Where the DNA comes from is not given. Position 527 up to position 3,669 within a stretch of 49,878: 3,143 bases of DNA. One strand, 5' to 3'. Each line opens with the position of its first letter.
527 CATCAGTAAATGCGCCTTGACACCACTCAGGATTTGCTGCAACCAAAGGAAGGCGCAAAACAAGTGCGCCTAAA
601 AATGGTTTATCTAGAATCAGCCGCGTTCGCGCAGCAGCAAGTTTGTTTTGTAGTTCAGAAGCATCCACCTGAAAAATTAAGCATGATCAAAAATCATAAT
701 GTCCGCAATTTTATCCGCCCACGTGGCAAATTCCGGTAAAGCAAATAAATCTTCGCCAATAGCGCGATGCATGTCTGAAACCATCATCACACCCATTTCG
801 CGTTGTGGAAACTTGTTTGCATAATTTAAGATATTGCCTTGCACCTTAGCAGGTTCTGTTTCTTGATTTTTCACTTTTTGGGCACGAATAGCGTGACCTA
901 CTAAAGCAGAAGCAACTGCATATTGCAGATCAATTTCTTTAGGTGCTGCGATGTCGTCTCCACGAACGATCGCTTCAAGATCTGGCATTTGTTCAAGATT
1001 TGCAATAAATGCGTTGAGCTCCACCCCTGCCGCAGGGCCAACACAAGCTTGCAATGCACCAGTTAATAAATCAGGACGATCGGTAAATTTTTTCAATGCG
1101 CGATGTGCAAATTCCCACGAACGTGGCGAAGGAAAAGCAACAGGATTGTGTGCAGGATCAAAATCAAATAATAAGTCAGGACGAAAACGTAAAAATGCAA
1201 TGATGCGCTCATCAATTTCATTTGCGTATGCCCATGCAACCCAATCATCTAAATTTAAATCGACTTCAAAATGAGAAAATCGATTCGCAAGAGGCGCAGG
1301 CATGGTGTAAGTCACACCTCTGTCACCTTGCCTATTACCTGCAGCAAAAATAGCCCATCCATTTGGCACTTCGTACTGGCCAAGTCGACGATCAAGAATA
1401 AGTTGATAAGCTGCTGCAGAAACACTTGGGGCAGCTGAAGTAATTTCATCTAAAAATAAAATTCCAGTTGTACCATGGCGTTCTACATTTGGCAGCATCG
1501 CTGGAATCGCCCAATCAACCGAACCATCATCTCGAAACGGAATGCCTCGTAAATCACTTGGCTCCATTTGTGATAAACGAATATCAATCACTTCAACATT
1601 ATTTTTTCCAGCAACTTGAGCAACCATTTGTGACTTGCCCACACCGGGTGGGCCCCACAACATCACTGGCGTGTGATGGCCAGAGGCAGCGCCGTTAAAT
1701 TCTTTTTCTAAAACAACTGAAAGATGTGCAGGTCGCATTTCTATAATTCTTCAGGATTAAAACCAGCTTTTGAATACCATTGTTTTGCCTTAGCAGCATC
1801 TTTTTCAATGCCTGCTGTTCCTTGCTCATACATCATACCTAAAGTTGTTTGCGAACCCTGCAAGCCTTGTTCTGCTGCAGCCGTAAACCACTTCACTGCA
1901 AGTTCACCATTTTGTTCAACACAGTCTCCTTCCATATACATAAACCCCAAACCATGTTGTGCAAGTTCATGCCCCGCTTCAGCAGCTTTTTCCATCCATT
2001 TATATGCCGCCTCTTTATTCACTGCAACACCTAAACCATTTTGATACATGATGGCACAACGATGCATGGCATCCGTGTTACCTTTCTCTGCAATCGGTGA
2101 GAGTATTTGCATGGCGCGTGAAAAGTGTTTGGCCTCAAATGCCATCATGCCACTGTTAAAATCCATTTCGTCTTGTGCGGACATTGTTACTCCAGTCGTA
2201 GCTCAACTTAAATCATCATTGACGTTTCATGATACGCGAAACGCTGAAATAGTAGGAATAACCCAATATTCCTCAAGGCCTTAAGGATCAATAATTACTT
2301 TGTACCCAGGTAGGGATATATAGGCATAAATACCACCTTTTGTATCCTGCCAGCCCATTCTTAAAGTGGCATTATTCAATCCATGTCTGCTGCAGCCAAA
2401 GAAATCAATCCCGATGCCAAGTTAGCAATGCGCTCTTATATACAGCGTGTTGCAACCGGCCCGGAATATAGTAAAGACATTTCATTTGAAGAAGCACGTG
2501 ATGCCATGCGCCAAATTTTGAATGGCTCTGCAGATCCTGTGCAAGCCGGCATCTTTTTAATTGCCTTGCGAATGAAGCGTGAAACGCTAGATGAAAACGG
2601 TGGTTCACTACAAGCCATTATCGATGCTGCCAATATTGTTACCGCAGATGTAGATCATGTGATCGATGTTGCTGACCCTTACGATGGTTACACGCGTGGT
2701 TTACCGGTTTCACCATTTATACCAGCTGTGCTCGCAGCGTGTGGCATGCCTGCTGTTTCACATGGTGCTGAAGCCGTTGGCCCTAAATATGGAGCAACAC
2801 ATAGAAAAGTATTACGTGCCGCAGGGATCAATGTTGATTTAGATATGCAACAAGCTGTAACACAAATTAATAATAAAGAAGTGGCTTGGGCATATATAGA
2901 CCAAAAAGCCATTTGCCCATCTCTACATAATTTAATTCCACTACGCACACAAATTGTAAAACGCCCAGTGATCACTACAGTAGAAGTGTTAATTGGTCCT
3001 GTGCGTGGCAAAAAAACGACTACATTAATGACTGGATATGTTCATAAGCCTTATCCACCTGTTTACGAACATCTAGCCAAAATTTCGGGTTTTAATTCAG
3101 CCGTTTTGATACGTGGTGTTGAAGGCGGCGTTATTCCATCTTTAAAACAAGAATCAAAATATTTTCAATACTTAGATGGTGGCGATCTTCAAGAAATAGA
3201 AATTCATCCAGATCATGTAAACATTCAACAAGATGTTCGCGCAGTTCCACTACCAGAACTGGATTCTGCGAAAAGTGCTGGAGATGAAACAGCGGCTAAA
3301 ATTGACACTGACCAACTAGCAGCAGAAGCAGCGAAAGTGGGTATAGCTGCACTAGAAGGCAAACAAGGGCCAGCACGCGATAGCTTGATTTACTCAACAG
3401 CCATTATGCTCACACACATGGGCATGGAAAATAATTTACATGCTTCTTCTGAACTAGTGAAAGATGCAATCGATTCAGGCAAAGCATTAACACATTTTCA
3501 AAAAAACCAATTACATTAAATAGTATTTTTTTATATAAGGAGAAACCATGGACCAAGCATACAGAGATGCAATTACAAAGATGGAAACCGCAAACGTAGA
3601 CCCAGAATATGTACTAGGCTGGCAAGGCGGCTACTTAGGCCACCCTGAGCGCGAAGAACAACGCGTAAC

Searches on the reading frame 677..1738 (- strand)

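Call 115: search_protein_families(library=pfam, proteins=[window:677-1738:-], max_evalue=0.0001)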
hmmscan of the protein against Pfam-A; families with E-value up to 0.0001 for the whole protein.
window:677-1738:- (353 aa): 2 families
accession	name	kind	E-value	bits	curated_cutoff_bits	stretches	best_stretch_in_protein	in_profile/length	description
PF07728.20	AAA_5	-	1e-08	35.7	22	1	24-140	1-126/139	AAA domain (dynein-related subfamily)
PF00004.35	AAA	-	1.9e-08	35.3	21.2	1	25-136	1-110/131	ATPase family associated with various cellular activities (AAA)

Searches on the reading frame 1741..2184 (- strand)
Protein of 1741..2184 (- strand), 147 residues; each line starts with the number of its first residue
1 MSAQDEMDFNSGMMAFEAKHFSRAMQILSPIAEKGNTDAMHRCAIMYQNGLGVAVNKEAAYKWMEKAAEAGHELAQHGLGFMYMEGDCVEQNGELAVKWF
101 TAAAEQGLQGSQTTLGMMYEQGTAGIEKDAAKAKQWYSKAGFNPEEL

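Call 115: search_protein_families(library=pfam, proteins=[window:1741-2184:-], max_evalue=0.0001)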
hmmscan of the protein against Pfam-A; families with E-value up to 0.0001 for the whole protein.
window:1741-2184:- (147 aa): 1 family
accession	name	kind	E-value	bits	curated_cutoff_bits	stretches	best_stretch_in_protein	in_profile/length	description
PF08238.18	Sel1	-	1.9e-29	101.4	30.7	3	38-72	2-36/36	Sel1 repeat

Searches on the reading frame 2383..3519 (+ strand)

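Call 115: search_protein_families(library=pfam, proteins=[window:2383-3519:+], max_evalue=0.0001)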
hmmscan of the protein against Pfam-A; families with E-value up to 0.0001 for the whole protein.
window:2383-3519:+ (378 aa): 2 families
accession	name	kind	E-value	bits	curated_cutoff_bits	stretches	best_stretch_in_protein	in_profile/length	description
PF02885.22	Glycos_trans_3N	-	2.3e-16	59.8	26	1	18-83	2-63/63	Glycosyl transferase family, helical bundle domain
PF00591.27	Glycos_transf_3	-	2.6e-12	47.3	27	1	114-369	25-253/253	Glycosyl transferase family, a/b domain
